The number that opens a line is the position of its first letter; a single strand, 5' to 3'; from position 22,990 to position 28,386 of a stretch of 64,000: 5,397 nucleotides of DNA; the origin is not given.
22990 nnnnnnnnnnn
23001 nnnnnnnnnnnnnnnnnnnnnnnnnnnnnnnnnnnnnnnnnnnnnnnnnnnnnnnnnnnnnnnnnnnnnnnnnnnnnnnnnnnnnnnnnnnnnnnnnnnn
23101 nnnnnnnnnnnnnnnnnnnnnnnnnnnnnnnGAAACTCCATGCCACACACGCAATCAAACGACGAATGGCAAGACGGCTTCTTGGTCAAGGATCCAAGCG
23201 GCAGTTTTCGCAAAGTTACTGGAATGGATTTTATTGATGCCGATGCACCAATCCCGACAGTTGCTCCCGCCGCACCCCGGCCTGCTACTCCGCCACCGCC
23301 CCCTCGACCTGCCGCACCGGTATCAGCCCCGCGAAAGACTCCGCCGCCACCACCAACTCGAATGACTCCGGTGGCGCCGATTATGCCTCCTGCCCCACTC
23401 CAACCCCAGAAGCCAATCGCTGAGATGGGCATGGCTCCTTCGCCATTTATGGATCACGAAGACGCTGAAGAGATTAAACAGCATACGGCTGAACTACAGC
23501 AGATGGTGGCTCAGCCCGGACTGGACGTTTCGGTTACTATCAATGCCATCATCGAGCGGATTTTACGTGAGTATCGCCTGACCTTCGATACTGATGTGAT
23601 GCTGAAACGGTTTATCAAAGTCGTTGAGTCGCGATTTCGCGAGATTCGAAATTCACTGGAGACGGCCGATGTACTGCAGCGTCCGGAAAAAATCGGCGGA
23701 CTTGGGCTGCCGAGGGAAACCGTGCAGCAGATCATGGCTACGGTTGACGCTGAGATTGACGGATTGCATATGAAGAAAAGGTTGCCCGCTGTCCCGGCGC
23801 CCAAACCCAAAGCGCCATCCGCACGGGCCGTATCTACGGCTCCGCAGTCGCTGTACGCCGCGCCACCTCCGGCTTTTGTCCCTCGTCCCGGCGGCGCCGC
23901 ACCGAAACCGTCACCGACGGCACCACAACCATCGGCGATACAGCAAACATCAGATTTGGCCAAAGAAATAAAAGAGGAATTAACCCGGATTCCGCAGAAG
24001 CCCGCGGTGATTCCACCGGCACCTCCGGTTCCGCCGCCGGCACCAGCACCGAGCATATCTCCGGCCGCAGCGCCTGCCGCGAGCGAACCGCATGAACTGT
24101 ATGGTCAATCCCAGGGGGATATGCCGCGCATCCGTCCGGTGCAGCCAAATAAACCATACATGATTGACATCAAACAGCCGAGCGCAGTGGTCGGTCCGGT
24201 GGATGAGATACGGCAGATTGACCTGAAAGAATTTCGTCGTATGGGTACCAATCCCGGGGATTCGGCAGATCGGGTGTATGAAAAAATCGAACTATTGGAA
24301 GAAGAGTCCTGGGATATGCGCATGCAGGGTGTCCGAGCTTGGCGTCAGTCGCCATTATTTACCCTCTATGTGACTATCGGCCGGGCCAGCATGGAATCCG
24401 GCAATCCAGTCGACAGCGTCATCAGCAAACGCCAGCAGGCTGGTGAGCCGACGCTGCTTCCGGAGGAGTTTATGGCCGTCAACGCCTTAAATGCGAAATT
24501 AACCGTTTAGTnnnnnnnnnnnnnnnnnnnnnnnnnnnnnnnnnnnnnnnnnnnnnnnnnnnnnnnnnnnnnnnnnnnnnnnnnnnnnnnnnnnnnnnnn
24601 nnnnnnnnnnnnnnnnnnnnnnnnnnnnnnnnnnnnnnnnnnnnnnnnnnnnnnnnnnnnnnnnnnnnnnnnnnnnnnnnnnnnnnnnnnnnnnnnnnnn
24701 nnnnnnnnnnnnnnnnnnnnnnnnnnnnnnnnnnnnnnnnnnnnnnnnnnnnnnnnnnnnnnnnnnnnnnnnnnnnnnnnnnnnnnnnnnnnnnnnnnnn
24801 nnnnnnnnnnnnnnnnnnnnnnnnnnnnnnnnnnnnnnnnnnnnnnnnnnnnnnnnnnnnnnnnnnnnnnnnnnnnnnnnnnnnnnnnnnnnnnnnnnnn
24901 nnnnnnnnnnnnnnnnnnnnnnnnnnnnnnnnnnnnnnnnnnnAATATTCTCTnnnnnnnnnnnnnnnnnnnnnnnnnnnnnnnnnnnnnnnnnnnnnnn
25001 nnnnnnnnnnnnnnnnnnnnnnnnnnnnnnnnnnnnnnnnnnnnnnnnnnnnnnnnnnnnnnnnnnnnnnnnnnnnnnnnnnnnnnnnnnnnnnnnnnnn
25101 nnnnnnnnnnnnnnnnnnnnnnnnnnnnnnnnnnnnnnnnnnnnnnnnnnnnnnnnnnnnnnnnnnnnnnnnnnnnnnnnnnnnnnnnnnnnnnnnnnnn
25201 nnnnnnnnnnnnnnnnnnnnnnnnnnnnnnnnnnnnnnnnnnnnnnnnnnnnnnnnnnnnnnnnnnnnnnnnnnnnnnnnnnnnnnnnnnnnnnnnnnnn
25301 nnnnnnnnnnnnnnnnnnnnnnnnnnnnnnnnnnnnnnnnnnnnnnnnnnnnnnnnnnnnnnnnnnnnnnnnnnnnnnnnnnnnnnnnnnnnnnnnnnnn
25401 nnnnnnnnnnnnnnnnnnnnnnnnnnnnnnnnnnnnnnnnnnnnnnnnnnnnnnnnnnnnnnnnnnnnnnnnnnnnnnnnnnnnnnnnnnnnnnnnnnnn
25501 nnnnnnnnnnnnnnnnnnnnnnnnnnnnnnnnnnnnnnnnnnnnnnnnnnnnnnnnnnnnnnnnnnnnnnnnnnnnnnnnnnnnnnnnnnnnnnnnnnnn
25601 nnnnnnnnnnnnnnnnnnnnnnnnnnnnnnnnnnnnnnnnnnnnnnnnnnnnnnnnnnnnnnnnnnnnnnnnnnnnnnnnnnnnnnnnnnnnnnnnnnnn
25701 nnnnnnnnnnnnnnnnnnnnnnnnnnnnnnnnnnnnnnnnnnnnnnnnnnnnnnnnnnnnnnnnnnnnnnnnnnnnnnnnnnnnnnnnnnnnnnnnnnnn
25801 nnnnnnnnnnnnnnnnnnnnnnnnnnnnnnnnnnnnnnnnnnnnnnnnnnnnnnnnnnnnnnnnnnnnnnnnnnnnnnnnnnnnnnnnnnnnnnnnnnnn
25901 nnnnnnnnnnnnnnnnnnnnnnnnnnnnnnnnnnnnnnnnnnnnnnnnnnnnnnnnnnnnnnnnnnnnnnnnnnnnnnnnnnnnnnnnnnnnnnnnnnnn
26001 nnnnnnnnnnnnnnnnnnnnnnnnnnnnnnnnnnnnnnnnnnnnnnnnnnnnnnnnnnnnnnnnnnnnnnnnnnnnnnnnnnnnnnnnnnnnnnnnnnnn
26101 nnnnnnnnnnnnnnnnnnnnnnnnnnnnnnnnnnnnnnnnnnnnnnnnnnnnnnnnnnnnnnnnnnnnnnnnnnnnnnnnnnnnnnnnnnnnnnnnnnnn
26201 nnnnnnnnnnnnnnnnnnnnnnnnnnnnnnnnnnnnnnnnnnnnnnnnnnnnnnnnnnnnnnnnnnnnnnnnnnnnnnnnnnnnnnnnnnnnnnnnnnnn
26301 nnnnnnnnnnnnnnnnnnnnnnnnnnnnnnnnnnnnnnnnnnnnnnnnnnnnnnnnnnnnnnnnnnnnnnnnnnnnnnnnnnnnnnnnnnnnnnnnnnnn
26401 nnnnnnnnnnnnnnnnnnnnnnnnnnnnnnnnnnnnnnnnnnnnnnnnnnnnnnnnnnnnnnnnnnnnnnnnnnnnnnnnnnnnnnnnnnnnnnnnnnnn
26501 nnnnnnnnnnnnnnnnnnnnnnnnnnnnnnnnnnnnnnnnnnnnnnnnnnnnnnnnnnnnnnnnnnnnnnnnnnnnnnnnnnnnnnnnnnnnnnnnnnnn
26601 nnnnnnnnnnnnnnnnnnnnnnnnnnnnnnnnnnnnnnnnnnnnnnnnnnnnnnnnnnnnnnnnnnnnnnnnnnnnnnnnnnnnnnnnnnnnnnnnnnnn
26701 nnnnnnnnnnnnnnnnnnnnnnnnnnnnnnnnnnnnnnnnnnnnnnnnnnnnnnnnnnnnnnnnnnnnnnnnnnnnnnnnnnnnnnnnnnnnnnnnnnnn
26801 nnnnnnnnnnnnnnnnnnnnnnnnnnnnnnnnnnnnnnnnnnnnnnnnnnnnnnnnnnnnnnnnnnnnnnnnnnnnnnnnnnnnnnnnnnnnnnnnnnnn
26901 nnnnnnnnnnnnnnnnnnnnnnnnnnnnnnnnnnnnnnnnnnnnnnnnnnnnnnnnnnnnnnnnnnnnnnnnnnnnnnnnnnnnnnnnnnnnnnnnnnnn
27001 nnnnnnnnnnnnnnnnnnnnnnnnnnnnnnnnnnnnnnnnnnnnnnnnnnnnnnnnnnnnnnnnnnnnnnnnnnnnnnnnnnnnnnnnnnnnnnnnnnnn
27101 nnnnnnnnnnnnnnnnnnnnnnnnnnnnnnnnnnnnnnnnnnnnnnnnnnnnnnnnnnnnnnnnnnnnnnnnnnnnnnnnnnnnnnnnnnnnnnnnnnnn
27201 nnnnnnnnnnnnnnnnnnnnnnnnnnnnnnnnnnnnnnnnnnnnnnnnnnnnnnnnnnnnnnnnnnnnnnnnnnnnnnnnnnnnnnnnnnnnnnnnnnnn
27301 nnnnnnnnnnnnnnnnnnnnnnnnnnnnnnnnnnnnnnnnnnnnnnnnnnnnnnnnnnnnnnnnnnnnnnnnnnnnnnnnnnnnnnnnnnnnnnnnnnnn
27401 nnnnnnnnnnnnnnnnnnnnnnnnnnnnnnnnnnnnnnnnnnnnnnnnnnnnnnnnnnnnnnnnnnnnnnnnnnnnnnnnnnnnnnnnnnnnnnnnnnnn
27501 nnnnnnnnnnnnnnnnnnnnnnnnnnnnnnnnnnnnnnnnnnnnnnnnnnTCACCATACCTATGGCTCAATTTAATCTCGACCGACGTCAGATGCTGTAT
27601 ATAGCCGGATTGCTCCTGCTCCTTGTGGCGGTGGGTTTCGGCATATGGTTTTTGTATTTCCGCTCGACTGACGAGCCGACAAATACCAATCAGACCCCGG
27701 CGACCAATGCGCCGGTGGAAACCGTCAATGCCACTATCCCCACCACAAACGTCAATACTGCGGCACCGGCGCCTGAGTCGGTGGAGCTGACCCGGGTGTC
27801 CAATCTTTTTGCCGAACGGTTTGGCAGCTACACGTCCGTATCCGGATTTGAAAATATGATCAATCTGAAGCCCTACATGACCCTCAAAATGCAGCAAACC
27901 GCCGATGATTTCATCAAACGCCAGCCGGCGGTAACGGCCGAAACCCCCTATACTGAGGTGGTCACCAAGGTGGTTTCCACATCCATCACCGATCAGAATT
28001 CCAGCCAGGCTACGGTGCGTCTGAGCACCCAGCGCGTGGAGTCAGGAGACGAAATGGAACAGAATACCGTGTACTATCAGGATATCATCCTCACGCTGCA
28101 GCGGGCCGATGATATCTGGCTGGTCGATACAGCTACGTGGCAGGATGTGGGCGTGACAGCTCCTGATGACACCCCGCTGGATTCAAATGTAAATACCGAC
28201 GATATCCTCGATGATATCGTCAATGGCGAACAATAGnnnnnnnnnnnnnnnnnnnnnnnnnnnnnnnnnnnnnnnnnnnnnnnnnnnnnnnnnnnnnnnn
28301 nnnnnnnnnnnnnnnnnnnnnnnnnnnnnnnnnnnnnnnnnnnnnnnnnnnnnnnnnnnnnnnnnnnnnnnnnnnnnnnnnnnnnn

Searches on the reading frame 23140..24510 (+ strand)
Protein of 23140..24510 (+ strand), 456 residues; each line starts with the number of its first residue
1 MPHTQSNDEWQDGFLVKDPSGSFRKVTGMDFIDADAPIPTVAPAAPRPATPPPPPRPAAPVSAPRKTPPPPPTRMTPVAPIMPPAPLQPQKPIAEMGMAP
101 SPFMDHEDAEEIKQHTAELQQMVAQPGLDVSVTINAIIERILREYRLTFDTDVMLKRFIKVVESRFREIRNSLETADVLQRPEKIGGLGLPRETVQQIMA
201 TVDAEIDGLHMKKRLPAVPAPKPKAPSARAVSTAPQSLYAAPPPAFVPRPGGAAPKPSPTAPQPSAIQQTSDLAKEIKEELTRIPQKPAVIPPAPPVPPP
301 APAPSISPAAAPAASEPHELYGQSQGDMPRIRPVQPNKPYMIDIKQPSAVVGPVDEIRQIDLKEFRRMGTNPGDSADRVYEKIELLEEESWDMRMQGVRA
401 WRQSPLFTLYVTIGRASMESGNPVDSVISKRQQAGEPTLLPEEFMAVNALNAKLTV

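Call 6: search_protein_families(library=pfam, proteins=[window:23140-24510:+], max_evalue=0.01)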
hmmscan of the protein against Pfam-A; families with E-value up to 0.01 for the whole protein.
window:23140-24510:+ (456 aa): 0 families

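Call 56: search_protein_families(library=ncbifam, proteins=[window:23140-24507:+], max_evalue=0.1)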
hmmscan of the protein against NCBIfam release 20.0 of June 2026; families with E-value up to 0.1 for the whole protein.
window:23140-24507:+ (456 aa): 1 family
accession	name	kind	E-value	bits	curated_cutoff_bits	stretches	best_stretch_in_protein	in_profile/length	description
NF033930.1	pneumo_PspA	exception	0.00012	21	850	1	110-313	290-441/659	pneumococcal surface protein A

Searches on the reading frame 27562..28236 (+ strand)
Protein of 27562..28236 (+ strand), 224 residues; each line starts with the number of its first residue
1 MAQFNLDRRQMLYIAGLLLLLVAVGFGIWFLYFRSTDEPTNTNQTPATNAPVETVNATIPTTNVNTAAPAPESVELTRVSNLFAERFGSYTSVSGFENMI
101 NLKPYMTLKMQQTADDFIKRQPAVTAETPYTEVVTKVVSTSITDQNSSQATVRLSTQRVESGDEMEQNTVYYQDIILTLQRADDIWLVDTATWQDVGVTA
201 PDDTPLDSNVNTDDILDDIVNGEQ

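Call 3: search_protein_families(library=pfam, proteins=[window:27562-28236:+], max_evalue=0.1)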
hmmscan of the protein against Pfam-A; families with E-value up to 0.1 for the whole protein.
window:27562-28236:+ (224 aa): 0 families

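Call 56: search_protein_families(library=ncbifam, proteins=[window:27562-28233:+], max_evalue=0.1)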
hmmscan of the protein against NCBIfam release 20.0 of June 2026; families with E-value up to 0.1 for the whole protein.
window:27562-28233:+ (224 aa): 1 family
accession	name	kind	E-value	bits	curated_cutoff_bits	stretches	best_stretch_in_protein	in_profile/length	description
NF004285.1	PRK05696.1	equivalog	0.08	12.7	179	0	11-54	21-65/171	flagellar basal body-associated protein FliL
